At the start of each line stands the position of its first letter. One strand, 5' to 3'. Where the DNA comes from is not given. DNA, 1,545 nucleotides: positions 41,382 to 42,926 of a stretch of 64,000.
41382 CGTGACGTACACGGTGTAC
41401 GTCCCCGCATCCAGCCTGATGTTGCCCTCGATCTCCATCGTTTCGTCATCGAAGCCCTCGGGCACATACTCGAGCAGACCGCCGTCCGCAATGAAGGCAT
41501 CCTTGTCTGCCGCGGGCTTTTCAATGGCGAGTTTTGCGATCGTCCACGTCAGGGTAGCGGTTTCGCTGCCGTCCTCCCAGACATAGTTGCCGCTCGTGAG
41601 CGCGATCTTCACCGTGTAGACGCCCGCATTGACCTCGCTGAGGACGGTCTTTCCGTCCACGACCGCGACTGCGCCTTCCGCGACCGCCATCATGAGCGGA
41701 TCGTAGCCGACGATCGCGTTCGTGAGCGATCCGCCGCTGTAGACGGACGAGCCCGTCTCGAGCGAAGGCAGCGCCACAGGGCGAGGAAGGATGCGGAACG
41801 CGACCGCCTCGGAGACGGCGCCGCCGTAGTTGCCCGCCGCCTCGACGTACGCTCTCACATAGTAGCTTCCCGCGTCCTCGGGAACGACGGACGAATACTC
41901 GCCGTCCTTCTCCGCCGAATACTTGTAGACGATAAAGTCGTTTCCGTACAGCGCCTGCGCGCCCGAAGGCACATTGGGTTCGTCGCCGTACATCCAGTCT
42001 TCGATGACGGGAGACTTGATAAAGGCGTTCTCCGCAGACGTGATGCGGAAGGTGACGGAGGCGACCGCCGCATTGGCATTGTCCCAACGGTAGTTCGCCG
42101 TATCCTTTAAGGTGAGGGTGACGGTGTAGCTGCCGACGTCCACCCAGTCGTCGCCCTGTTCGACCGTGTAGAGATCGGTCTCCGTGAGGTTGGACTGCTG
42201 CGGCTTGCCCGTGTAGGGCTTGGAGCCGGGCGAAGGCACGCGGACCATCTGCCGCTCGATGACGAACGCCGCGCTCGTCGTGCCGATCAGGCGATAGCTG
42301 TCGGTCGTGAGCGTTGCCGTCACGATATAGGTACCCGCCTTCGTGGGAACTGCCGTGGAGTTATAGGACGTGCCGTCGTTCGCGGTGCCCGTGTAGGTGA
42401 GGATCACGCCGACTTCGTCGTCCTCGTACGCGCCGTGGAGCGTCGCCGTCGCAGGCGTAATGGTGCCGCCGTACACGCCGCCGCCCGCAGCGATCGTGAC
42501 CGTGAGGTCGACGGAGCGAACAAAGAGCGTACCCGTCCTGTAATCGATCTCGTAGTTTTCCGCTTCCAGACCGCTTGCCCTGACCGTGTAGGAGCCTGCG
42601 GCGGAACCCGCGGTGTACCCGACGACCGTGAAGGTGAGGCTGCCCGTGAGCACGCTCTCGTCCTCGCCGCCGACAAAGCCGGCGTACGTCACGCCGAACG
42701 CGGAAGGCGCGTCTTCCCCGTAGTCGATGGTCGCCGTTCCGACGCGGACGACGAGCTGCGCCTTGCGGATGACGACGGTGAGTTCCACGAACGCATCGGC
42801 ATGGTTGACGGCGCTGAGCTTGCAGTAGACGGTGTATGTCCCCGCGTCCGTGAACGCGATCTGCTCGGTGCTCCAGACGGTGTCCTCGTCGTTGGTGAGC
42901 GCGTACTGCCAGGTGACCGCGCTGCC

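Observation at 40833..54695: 4620-aa repetitive surface protein with no recognisable cell-wall anchor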

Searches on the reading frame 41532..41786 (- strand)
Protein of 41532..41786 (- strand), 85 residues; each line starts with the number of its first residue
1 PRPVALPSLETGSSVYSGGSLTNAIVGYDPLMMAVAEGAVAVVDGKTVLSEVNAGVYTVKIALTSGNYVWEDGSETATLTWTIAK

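Call 67: predict_structure(alignment_id=A4)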
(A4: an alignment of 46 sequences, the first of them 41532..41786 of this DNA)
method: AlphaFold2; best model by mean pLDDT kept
length: 85 residues; sequences in the alignment: 46
mean_pLDDT: 95.1   pTM: 0.79
mean pLDDT of the five models: 95.1, 95.1, 94.6, 93.5, 92.8
residues with pLDDT >= 90: 75; 70-90: 10; 50-70: 0; < 50: 0
segments of 3 or more residues with pLDDT < 50: none
pLDDT, mean of each block of 10 residues (from residue 1): 97 96 96 90 91 96 97 97 97
secondary structure, 60 per line:
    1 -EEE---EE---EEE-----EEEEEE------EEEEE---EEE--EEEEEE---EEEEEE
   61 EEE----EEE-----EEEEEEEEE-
elements in order: E2-4 E13-15 E21-26 E33-37 E41-43 E46-51 E55-63 E68-70 E76-84

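Call 72: fold_search(model_id=the predicted structure, library=pdb)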
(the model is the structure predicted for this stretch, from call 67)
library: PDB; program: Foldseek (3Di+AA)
matches with E <= 10: 1503; with E <= 0.001: 0
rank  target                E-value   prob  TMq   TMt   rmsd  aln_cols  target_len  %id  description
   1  2l04_MODEL_1_A        1.1e-02  1.00  0.49  0.46   5.7        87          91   17  The Solution Structure of the C-terminal Ig-like Domain of the Bacteriophage Lambda Tail Tube Protein (released 2010-09-22)
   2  6p3e_A                1.5e-02  0.98  0.44  0.20   5.2        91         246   21  Mobile loops and electrostatic interactions maintain the flexible lambda tail tube (released 2019-11-27)
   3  3m88_B                1.6e-02  0.82  0.35  0.30  13.4       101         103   13  Crystal structure of the cysteine protease inhibitor, EhICP2, from Entamoeba histolytica (released 2011-02-02)
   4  7bg7_B                1.7e-02  0.97  0.43  0.43   5.1        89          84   18  HRV14 in complex with its receptor ICAM-1 (released 2021-05-19)
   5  2e7m_MODEL_1_A        1.7e-02  0.95  0.42  0.35   6.5       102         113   12  Solution structure of the PKD domain (329-428) from human KIAA0319 (released 2007-07-17)
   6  1ya5_A                2.2e-02  0.91  0.39  0.22   6.3       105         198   20  Crystal structure of the titin domains z1z2 in complex with telethonin (released 2005-12-20)
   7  3m88_A                2.5e-02  0.69  0.34  0.27  13.6       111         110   12  Crystal structure of the cysteine protease inhibitor, EhICP2, from Entamoeba histolytica (released 2011-02-02)
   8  1mq8_A                2.8e-02  0.98  0.44  0.26   4.9        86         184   14  Crystal structure of alphaL I domain in complex with ICAM-1 (released 2003-01-14)
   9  5ope                  2.8e-02  0.94  0.44  0.14   5.7        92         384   16  Robo1 Ig1-4 crystals form 2 (released 2018-01-17)
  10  7t4f_A                3.0e-02  0.94  0.40  0.19   5.6        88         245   16  Structure of bacteriophage lambda tube protein V in C3 (released 2023-06-14)
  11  9flu_A                3.0e-02  0.90  0.41  0.15   6.4        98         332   21  CryoEM structure of the fragment-1 (3402-3733) in the grappling hook protein A (GhpA) in the bacterium Aureispira sp.  (released 2024-10-16)
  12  4m00_A                3.4e-02  0.91  0.40  0.10   6.0        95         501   17  Crystal structure of the ligand binding region of staphylococcal adhesion SraP (released 2014-06-18)
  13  4jgu_A                3.4e-02  0.90  0.37  0.35   8.4        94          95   20  Crystal structure of Clostridium histolyticum ColH collagenase polycystic kidney-disease-like domain 2b at 1.4 Angstro (released 2014-03-05)
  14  6jcs_R                3.7e-02  0.98  0.51  0.46   6.6        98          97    9  AAV5 in complex with AAVR (released 2019-08-14)
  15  4ogz_A                4.0e-02  0.97  0.48  0.13   5.1        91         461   15  Crystal structure of a putative alpha-galactosidase/melibiase (BF4189) from Bacteroides fragilis NCTC 9343 at 2.00 A r (released 2014-02-05)
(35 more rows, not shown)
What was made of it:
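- The modelled domain is a beta sandwich with pLDDT 95 and Ig-like matches (calls 67, 72).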

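Call 103: search_protein_families(library=pfam, alignment_id=A4, max_evalue=0.01)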
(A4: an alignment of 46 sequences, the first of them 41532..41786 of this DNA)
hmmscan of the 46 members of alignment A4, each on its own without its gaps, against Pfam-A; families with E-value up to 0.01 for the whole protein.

A. member 1, window:41532-41786:- (85 aa): 0 families

B. families by the number of members that match (of 46 scanned): 6 families
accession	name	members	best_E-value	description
PF18676.6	MBG_2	8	6.3e-17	MBG domain (YGX type)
PF18887.5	MBG_3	8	2.4e-06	MBG domain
PF17883.6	MBG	6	5e-06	MBG domain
PF18657.6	YDG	2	3.2e-10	YDG domain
PF00801.26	PKD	1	0.0049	PKD domain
PF16640.11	Big_3_5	1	0.0094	Bacterial Ig-like domain (group 3)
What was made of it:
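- On Pfam MBG-superfamily repeat protein (MBG_2 PF18676, YDG PF18657, MBG_3 PF18887, MBG PF17883): Scanned singly, 24 family matches among the 46 domains reach E<=0.01 for these families (call 103).
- Checked: Scanned domain by domain: MBG_2 8, MBG_3 8, MBG 6, YDG 2, PKD 1, Big_3_5 1 of 46 (call 103).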

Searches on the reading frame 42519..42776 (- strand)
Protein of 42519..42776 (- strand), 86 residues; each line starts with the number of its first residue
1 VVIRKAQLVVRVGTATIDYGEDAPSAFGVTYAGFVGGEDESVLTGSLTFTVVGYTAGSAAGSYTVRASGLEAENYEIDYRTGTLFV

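Call 34: search_solved_structures(query=A1, max_evalue=1, show_alignments=2)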
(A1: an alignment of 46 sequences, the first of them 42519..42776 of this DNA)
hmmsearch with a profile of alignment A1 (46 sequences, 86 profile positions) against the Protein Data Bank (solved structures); distinct sequences matched with E-value up to 1: 27.
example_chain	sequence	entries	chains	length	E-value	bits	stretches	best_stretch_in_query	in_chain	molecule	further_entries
4u7k_A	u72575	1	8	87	0.0013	22.6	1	11-73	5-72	ColH protein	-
4u6t_A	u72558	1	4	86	0.0016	22.2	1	13-73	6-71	ColH protein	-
4jrw_A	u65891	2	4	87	0.016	19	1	27-79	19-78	Collagenase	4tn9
4aqo_A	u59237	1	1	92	0.022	18.6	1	27-79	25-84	COLLAGENASE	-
4ng0_A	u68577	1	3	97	0.024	18.4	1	9-77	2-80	LAR_0958 cell surface adhesin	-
2kpn_A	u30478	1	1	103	0.025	18.4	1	38-83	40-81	Bacillolysin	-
2y72_A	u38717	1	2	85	0.028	18.3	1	27-79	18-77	COLLAGENASE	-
8s80_A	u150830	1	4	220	0.032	18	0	9-71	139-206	S-layer protein sap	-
9ncf_S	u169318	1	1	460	0.037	17.9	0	22-69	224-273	Immunoglobulin-like domain protein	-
6fwx_A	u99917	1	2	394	0.046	17.5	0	32-69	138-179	Titin,Titin,Titin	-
3shs_A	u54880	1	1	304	0.05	17.4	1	33-69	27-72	Hoc head outer capsid protein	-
5lxk_A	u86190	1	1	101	0.062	17.1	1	15-69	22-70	Decoration protein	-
9lrk_A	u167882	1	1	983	0.065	17.1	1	10-73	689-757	Collagenase ColH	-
9lqj_A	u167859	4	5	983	0.066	17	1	10-73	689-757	Collagenase ColH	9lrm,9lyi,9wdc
8zvi_a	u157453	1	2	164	0.067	17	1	16-69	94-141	Decoration protein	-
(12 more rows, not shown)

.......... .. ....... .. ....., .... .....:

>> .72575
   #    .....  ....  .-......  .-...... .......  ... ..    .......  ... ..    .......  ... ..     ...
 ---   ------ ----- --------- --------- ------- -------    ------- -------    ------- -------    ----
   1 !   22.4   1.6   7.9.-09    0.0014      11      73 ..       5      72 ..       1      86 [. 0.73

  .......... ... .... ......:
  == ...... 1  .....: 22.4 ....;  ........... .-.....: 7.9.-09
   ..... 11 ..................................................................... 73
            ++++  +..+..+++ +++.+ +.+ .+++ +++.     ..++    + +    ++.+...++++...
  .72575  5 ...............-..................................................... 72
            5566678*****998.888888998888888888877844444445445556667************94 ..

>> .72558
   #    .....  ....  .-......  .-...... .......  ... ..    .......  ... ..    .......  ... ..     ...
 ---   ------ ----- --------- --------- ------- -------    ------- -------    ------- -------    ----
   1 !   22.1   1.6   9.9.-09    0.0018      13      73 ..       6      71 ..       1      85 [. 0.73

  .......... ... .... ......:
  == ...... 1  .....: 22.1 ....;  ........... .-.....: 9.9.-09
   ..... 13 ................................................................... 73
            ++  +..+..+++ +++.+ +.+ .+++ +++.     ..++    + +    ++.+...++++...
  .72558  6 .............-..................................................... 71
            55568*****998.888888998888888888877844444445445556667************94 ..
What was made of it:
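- Closest known: Limosilactobacillus reuteri CmbA / LAR_0958 mucus adhesin repeat. Same: The Ig-like repeat of a gut-commensal mucus adhesin is weakly matched by the profile of the 46 domains (E = 0.024, call 34).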
